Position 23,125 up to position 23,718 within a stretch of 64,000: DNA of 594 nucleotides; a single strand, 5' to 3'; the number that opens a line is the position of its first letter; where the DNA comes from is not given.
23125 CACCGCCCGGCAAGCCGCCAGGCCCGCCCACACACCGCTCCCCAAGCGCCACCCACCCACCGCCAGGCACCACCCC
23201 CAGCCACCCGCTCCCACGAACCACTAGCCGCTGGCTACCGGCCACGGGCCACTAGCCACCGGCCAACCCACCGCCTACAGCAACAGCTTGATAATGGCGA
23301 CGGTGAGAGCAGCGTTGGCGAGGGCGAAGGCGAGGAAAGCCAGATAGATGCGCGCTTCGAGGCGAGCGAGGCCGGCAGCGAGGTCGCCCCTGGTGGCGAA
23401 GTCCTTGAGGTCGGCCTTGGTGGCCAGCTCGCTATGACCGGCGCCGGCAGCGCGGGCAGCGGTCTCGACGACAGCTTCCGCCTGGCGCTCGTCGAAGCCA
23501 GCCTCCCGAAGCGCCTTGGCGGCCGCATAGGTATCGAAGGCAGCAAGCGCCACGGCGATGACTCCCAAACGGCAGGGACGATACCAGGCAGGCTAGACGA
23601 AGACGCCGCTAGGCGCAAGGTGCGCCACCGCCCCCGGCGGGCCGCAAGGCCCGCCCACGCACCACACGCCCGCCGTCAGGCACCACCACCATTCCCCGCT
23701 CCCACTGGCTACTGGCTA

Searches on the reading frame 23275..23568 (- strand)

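Call 5: search_protein_families(library=pfam, proteins=[window:23275-23568:-], max_evalue=0.1)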
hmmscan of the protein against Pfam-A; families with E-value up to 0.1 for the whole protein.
window:23275-23568:- (97 aa): 1 family
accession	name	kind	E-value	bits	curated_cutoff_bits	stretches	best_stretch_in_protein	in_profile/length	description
PF07798.16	CCDC90-like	-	5.4e-05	23.6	33.5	1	11-49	1-43/175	Coiled-coil domain-containing protein 90-like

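Call 8: search_protein_families(library=ncbifam, proteins=[window:23275-23568:-], max_evalue=0.1)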
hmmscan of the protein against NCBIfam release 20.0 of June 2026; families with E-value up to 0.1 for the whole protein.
window:23275-23568:- (97 aa): 1 family
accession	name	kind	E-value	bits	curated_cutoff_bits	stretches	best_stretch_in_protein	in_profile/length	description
TIGR01760.1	tape_meas_TP901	equivalog_domain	0.014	14.5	28.8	1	9-53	56-99/349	phage tail tape measure protein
